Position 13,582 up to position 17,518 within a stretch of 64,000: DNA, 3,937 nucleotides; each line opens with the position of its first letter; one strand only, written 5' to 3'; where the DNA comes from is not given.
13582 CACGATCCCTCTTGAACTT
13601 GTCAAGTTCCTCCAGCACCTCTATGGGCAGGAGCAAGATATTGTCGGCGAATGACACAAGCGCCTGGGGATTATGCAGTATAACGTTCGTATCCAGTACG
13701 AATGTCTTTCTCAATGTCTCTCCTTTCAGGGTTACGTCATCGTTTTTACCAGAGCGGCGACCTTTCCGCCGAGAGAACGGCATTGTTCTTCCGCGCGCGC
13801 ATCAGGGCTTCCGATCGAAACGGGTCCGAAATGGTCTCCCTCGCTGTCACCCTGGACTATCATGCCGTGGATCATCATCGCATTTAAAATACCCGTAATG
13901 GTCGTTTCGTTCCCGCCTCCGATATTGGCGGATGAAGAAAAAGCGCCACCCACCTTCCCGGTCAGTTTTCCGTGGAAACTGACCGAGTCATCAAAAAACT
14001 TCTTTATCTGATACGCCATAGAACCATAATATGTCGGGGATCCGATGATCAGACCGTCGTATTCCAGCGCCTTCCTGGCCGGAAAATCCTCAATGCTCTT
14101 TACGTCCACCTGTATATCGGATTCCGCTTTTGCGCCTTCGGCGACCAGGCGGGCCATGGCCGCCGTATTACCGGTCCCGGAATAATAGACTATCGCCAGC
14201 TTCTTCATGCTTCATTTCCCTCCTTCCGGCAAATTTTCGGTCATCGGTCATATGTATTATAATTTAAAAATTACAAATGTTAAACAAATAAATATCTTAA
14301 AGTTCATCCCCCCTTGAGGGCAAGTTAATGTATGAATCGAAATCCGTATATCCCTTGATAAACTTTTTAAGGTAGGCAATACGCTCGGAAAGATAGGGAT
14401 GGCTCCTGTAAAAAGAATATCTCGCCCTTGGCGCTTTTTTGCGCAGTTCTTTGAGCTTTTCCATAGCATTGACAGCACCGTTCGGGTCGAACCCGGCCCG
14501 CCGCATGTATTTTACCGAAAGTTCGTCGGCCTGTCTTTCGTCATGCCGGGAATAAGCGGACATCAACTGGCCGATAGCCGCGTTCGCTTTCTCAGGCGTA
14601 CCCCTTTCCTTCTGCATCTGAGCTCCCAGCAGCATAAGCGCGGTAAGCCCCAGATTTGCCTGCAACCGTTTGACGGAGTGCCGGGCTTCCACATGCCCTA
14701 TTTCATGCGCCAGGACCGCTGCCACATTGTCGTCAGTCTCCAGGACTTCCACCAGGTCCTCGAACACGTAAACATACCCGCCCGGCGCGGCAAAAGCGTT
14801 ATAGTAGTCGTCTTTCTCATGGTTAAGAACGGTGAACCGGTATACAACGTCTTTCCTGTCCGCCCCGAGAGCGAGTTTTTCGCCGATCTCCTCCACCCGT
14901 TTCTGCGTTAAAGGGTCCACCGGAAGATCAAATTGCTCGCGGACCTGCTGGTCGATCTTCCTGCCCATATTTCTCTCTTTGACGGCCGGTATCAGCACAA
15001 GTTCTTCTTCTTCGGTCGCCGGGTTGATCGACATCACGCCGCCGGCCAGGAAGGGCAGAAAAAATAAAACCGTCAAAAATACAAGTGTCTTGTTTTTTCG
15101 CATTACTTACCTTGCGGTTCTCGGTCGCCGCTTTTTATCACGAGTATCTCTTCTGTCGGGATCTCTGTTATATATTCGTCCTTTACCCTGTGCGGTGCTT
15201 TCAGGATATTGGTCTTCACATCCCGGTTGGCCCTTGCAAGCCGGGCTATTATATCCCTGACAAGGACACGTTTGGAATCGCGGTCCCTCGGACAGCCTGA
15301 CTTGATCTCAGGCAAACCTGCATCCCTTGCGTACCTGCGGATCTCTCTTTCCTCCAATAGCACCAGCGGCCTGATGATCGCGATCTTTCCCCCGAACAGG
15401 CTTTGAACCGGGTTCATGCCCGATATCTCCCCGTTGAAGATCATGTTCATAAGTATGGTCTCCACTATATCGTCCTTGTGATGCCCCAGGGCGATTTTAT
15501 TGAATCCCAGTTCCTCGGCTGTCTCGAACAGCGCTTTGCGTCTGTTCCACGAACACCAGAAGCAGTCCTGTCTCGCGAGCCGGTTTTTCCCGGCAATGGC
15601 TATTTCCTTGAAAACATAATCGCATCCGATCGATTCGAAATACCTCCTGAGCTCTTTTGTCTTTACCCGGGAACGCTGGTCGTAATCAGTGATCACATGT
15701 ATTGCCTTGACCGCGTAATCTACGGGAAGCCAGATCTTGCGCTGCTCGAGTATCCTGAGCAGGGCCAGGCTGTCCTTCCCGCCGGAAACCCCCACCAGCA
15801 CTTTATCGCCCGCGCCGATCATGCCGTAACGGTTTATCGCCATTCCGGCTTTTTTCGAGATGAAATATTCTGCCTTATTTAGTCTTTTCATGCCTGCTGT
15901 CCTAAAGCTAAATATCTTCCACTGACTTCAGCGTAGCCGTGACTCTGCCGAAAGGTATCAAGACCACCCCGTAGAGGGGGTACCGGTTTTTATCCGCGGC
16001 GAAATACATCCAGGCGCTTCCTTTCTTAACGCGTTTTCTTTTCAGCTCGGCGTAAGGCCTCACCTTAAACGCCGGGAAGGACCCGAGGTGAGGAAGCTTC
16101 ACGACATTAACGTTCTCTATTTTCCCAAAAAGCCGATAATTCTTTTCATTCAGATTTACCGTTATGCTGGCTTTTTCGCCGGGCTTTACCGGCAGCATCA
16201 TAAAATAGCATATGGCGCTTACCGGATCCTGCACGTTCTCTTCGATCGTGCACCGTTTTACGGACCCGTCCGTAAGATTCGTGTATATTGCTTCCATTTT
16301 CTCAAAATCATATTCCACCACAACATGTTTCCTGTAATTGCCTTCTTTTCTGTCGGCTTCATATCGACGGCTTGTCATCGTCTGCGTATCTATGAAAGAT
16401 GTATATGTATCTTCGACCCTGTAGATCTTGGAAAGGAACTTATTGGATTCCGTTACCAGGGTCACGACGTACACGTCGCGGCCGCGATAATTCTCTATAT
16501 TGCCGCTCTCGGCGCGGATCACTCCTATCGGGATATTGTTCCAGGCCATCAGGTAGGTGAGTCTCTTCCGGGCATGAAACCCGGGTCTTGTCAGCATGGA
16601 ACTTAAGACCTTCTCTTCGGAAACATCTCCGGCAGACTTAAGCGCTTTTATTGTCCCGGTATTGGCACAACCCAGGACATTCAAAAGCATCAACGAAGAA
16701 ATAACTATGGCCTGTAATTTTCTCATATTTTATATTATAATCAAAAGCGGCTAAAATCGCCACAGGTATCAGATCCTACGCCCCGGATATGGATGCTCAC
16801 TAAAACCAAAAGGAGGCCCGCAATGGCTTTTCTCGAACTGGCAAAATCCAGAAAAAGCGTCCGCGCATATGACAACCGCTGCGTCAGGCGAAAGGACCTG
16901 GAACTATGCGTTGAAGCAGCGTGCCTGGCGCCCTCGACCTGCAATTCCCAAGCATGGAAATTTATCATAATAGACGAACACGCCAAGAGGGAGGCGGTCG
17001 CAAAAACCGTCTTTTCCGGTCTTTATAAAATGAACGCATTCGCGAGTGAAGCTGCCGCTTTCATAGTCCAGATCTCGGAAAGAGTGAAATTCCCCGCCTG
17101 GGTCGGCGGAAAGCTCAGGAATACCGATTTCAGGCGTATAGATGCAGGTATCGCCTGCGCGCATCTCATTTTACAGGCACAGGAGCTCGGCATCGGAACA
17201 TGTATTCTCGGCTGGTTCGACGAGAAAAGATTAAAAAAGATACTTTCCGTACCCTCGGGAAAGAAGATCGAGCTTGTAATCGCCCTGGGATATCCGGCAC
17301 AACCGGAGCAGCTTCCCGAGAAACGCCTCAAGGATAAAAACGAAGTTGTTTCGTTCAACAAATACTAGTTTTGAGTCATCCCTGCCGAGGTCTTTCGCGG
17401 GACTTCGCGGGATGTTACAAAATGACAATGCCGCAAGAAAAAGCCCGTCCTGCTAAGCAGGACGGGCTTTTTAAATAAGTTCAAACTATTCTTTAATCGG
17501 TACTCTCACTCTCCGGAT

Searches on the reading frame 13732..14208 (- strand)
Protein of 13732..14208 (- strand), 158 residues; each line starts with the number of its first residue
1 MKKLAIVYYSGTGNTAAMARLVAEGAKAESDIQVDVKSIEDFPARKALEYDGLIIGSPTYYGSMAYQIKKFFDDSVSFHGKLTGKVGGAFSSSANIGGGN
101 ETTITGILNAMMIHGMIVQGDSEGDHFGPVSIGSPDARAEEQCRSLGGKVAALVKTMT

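Call 59: search_protein_families(library=pfam, proteins=[window:13732-14208:-], max_evalue=0.0001)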
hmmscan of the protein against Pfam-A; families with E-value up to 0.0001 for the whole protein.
window:13732-14208:- (158 aa): 3 families
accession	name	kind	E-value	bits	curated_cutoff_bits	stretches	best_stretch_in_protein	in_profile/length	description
PF03358.20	FMN_red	-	1.1e-10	41.8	24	1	45-121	66-142/152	NADPH-dependent FMN reductase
PF00258.30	Flavodoxin_1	-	6.1e-10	39.9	25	1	6-78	1-75/143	Flavodoxin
PF12724.12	Flavodoxin_5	-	7e-08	33.3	27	1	6-74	2-68/145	Flavodoxin domain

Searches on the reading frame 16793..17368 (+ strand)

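Call 59: search_protein_families(library=pfam, proteins=[window:16793-17368:+], max_evalue=0.0001)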
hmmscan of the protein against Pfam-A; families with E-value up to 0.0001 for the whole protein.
window:16793-17368:+ (191 aa): 2 families
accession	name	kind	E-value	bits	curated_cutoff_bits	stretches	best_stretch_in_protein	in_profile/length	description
PF00881.29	Nitroreductase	-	6.4e-27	95.2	23.5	1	18-167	2-167/167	Nitroreductase family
PF14512.11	TM1586_NiRdase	-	3.5e-16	59.9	27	1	88-187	54-150/215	Putative TM nitroreductase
